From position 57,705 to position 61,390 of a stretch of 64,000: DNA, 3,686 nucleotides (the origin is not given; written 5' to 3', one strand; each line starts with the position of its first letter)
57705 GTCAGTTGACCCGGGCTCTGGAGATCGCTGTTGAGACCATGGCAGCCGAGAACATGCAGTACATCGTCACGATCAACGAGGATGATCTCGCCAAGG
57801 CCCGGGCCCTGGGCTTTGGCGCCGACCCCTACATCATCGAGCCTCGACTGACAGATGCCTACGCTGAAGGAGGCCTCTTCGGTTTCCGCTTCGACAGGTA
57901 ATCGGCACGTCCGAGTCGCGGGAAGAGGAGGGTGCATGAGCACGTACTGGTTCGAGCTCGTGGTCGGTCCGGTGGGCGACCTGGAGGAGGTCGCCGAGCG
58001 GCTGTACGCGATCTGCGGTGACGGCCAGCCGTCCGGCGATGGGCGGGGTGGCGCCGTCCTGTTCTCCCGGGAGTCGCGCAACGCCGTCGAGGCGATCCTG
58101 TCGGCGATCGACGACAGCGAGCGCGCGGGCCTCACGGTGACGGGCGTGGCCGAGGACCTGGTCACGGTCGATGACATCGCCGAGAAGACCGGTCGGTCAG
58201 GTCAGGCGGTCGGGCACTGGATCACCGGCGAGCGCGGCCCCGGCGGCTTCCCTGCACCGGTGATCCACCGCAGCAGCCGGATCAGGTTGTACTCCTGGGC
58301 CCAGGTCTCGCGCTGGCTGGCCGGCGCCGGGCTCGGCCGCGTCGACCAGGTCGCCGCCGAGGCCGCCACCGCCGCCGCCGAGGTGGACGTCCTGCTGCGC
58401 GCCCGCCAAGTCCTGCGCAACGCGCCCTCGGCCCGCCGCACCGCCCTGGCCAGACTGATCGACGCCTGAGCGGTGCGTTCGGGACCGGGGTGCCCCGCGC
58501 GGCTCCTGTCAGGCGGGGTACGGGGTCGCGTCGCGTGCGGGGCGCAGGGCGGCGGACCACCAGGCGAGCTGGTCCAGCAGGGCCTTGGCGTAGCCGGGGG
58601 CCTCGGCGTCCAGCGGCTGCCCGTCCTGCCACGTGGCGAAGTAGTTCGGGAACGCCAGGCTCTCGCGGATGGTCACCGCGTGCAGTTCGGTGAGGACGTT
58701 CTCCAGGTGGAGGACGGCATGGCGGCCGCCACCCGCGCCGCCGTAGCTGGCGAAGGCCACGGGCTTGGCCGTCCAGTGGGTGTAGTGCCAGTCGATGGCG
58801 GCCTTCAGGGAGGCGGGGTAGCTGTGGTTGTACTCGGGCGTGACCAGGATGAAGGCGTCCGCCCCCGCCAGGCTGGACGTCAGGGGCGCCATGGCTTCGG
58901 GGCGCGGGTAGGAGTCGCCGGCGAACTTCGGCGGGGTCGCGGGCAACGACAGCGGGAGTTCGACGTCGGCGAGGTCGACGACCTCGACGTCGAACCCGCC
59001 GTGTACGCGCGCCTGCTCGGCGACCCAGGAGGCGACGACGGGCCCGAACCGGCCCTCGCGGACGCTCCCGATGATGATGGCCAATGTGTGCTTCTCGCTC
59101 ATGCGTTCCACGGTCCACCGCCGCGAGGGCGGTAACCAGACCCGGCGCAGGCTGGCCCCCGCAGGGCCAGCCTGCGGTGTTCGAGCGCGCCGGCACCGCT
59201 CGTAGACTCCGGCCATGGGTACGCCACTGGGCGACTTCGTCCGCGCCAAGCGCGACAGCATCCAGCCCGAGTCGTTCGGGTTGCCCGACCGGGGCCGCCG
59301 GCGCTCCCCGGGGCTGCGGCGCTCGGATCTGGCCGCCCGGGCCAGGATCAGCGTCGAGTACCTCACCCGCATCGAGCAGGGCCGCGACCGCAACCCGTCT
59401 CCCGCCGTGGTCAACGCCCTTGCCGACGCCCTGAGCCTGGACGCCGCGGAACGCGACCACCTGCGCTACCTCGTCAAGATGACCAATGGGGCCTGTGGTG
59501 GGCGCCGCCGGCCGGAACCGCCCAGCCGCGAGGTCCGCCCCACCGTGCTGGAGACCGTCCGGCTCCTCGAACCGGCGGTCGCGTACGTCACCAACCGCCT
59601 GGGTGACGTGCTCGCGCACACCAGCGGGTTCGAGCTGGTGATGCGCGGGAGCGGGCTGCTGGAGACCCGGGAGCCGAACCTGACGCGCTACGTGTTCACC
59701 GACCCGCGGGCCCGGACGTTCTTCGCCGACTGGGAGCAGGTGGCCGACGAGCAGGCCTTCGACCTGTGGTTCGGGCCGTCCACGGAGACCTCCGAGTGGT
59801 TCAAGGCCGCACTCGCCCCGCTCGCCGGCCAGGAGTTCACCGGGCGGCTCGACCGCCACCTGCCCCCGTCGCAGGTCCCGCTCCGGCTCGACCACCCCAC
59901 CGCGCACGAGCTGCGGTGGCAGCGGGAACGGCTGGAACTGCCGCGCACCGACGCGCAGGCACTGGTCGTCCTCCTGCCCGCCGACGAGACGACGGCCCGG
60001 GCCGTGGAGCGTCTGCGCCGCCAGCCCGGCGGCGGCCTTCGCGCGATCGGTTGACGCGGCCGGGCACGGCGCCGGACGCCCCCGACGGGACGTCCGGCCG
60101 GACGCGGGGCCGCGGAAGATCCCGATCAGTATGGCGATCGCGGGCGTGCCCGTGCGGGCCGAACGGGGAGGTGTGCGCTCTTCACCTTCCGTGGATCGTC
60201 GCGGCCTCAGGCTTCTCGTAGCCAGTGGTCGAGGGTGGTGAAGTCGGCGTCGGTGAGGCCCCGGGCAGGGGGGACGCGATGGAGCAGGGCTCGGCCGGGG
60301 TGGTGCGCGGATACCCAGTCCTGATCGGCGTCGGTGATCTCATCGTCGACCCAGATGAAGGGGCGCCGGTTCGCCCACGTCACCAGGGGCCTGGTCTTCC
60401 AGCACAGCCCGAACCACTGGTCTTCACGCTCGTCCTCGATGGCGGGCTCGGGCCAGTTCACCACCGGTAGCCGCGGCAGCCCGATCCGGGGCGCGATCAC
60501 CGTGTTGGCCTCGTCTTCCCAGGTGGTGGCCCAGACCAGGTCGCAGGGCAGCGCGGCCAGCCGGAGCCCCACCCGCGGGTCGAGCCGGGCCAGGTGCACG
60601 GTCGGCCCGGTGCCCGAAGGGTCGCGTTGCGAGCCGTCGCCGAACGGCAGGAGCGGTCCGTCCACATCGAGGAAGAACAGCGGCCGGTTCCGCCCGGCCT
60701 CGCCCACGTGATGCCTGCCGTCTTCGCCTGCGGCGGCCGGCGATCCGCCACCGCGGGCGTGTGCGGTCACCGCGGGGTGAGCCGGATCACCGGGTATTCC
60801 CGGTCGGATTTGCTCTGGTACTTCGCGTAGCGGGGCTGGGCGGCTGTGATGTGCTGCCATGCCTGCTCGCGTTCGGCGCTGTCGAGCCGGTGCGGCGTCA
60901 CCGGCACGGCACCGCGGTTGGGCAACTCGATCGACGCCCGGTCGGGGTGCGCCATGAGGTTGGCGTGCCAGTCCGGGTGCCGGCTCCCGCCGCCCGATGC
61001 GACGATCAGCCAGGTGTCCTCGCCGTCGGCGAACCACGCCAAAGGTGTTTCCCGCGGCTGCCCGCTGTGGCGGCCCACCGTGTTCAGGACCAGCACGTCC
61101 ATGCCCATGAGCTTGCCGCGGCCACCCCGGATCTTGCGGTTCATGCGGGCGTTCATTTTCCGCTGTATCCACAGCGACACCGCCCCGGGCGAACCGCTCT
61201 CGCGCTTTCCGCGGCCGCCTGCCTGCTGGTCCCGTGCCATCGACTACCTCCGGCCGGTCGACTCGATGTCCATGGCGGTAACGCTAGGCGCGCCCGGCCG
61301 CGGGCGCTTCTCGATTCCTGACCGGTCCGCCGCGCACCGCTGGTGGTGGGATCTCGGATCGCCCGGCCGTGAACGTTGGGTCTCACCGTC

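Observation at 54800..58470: Lower-GC islet carrying an ABC-3C-like three-component conflict (defence) cassette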

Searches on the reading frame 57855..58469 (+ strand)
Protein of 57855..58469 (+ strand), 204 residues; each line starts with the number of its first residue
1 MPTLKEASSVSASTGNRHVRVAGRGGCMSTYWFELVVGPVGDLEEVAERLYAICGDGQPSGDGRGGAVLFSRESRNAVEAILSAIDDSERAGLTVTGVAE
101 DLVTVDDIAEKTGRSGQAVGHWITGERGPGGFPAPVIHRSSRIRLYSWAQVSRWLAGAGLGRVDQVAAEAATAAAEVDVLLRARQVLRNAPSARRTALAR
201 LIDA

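Call 3: search_protein_families(library=pfam, proteins=[window:57855-58469:+], max_evalue=1)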
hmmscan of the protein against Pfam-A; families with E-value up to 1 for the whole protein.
window:57855-58469:+ (204 aa): 4 families
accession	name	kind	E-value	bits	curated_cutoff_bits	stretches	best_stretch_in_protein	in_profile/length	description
PF11000.13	DUF2840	-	0.085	13.1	25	1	65-101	81-117/148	Protein of unknown function (DUF2840)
PF13384.12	HTH_23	-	0.1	12.9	24.6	0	102-125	17-40/50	Homeodomain-like domain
PF12324.14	HTH_15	-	0.35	11.5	27.2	0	101-121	34-54/74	Helix-turn-helix domain of alkylmercury lyase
PF13560.12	HTH_31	-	0.71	10.7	27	0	103-129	15-42/64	Helix-turn-helix domain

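Call 4: search_protein_families(library=padloc, proteins=[window:57855-58469:+], max_evalue=1)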
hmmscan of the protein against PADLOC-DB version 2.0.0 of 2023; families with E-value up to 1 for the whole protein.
window:57855-58469:+ (204 aa): 2 families
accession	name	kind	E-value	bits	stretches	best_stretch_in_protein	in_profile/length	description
PDLC04388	PDC-M06B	-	7.8e-17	59.7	1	42-190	17-165/174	-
PDLC04133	mad1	-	0.00045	18.5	1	101-156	4-52/60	mads_1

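Call 5: search_protein_families(library=ncbifam, proteins=[window:57855-58469:+], max_evalue=1)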
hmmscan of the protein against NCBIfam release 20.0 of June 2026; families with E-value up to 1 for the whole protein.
window:57855-58469:+ (204 aa): 1 family
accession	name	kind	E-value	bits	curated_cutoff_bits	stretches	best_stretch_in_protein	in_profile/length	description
NF008023.0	PRK10753.1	equivalog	0.018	15.3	162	1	73-118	20-65/90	nucleoid-associated protein HU-alpha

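Call 41: find_homologous_proteins(query=window:57936-58469:+)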
Query window:57936-58469:+ (177 aa): 76 proteins with E <= 0.001 among 1127 candidates.
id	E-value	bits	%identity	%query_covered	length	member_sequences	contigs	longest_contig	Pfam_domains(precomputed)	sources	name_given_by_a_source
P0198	1.6e-107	375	100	100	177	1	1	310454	-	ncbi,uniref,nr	ncbi:hypothetical protein DPM19_19250 [Actinomadura craniellae]|uniref:DNA-binding protein n=1 Tax=A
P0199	2.6e-90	319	84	100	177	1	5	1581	-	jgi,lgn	jgi:hypothetical protein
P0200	5.0e-86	305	80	100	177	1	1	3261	-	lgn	-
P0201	6.2e-86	305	80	100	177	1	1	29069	-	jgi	jgi:hypothetical protein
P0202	3.6e-85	302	78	100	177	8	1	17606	-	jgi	jgi:hypothetical protein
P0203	7.4e-85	301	78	100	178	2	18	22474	-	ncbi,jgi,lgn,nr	ncbi:MAG: hypothetical protein QOE54_7484 [Streptosporangiaceae bacterium]|jgi:hypothetical protein|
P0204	1.0e-84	301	79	100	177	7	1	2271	-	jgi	jgi:hypothetical protein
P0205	1.4e-84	300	76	100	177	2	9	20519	-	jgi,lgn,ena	jgi:hypothetical protein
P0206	1.7e-84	300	77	100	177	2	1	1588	-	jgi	jgi:hypothetical protein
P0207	1.7e-84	300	76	100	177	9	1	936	-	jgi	jgi:hypothetical protein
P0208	2.5e-84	299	77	100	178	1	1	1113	-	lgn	-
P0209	3.4e-84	299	78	100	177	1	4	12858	-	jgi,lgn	jgi:hypothetical protein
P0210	5.7e-84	298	77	99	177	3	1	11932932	-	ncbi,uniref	ncbi:hypothetical protein [Actinoallomurus sp. CA-150999]|uniref:hypothetical protein n=1 Tax=Actino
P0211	6.4e-84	298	78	100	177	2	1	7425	-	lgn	-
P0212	1.0e-83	297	77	100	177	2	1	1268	-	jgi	jgi:hypothetical protein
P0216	5.1e-83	295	76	100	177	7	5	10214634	-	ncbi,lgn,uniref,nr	ncbi:hypothetical protein [Actinomadura verrucosospora]|uniref:DNA-binding protein n=1 Tax=Actinomad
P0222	4.9e-82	292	77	100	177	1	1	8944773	-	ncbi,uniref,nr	ncbi:hypothetical protein AGRA3207_002784 [Actinomadura graeca]|uniref:DNA-binding protein n=1 Tax=A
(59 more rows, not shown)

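Call 42: find_encoding_contigs(protein=P0222, flank=8000, max_places=2)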
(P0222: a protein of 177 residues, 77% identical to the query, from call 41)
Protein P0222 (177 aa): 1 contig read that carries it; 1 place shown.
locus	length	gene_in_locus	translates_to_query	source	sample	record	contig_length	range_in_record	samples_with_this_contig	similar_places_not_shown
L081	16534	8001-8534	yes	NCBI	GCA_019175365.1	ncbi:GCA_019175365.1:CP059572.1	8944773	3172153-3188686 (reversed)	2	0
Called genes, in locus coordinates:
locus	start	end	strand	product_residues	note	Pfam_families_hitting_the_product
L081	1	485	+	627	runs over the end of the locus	PF00664:ABC_membrane, PF00005:ABC_tran, PF02463:SMC_N (faint)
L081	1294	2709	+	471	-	PF00884:Sulfatase, PF16347:SGSH_C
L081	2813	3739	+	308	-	PF03781:FGE-sulfatase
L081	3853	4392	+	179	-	PF04542:Sigma70_r2, PF08281:Sigma70_r4_2, PF04545:Sigma70_r4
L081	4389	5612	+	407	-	-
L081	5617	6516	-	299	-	PF08240:ADH_N, PF00107:ADH_zinc_N, PF13602:ADH_zinc_N_2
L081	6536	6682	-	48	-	-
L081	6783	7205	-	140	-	-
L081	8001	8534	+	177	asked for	-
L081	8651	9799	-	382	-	PF01135:PCMT, PF00398:RrnaAD (weak), PF08241:Methyltransf_11 (faint), PF13649:Methyltransf_25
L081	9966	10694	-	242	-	-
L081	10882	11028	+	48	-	-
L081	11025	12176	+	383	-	PF01135:PCMT, PF08241:Methyltransf_11 (faint), PF13649:Methyltransf_25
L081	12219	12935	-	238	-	PF00440:TetR_N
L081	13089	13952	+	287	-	PF05368:NmrA, PF13460:NAD_binding_10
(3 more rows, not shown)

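Call 43: find_encoding_contigs(protein=P0216, flank=8000, max_places=2)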
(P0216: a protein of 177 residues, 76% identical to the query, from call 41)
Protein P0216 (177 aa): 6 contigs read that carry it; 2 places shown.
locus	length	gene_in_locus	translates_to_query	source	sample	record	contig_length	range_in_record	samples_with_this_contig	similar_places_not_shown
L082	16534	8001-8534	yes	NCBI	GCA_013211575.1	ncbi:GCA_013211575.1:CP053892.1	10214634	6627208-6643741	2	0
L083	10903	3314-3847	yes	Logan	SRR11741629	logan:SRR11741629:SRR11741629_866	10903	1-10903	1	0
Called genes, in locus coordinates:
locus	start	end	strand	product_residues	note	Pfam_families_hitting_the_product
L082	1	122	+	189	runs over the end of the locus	PF00440:TetR_N, PF21597:TetR_C_43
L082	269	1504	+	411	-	-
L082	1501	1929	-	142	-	PF13411:MerR_1, PF00376:MerR, PF09278:MerR-DNA-bind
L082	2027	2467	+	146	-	PF00903:Glyoxalase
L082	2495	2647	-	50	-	PF12487:DUF3703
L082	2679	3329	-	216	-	PF01545:Cation_efflux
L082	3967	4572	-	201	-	-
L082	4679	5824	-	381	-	PF13340:DUF4096, PF01609:DDE_Tnp_1, PF13586:DDE_Tnp_1_2 (faint)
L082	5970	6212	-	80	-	-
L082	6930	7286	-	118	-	-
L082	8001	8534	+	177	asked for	-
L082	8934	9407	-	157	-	-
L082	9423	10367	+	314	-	-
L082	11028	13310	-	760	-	PF01546:Peptidase_M20 (faint), PF04389:Peptidase_M28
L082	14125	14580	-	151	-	PF00102:Y_phosphatase (weak), PF22784:PTP-SAK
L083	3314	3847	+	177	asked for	-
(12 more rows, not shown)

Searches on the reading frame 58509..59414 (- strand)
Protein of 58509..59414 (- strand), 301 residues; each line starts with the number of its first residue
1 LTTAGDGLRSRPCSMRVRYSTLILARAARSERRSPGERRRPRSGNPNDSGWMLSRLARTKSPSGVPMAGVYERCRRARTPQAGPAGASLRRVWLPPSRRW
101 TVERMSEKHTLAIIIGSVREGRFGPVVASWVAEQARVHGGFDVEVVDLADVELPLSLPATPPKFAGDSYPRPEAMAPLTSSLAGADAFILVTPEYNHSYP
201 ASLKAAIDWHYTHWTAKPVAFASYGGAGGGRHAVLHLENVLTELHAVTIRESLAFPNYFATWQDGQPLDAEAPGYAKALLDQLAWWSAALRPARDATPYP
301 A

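Call 36: search_protein_families(library=pfam, proteins=[window:58509-59414:-], max_evalue=0.01)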
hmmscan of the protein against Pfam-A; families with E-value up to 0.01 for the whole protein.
window:58509-59414:- (301 aa): 2 families
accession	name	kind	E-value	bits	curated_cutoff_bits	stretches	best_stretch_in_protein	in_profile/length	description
PF03358.20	FMN_red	-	6.2e-40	136.7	24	1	111-258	3-150/152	NADPH-dependent FMN reductase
PF02525.22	Flavodoxin_2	-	1.6e-07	31.7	27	1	112-214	4-108/198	Flavodoxin-like fold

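Call 37: search_protein_families(library=padloc, proteins=[window:58509-59414:-], max_evalue=0.01)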
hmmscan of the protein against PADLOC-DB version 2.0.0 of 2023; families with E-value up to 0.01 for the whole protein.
window:58509-59414:- (301 aa): 0 families

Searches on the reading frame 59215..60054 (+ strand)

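Call 36: search_protein_families(library=pfam, proteins=[window:59215-60054:+], max_evalue=0.01)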
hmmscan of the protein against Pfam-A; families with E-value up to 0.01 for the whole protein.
window:59215-60054:+ (279 aa): 4 families
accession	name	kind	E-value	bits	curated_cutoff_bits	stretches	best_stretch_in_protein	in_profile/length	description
PF17765.7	MLTR_LBD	-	3.5e-24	86.2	26.3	1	107-267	1-168/168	MmyB-like transcription regulator ligand binding domain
PF13560.12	HTH_31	-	5.4e-13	49.5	27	1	27-83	8-64/64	Helix-turn-helix domain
PF01381.28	HTH_3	-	2.9e-08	34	23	1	29-76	5-51/55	Helix-turn-helix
PF13413.12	HTH_25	-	7.5e-05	22.9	24.6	1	26-79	3-61/62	Helix-turn-helix domain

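Call 37: search_protein_families(library=padloc, proteins=[window:59215-60054:+], max_evalue=0.01)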
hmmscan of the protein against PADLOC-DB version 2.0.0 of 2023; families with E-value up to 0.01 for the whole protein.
window:59215-60054:+ (279 aa): 2 families
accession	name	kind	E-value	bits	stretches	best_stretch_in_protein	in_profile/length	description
PDLC02926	HTH_VI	-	2.5e-06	25.7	1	29-75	10-55/92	-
PDLC04142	capH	-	0.0017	17.4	1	29-74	15-59/103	capH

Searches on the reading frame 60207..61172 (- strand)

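Call 36: search_protein_families(library=pfam, proteins=[window:60207-61172:-], max_evalue=0.01)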
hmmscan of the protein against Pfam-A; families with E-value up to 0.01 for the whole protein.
window:60207-61172:- (321 aa): 1 family
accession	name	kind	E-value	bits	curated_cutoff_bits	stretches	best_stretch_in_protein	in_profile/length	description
PF18143.6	HAD_SAK_2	-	3e-06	28.1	27.5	1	167-310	3-138/139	HAD domain in Swiss Army Knife RNA repair proteins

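Call 37: search_protein_families(library=padloc, proteins=[window:60207-61172:-], max_evalue=0.01)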
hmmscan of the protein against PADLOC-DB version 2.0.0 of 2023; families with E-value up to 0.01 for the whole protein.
window:60207-61172:- (321 aa): 0 families

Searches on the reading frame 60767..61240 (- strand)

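Call 36: search_protein_families(library=pfam, proteins=[window:60767-61240:-], max_evalue=0.01)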
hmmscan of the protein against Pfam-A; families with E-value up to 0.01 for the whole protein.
window:60767-61240:- (157 aa): 1 family
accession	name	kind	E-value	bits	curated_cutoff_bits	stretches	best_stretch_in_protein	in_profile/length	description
PF04075.20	F420H2_quin_red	-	1.8e-27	96.5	22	1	29-155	4-129/130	F420H(2)-dependent quinone reductase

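Call 37: search_protein_families(library=padloc, proteins=[window:60767-61240:-], max_evalue=0.01)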
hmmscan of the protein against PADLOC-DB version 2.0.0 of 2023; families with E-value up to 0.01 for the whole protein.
window:60767-61240:- (157 aa): 0 families
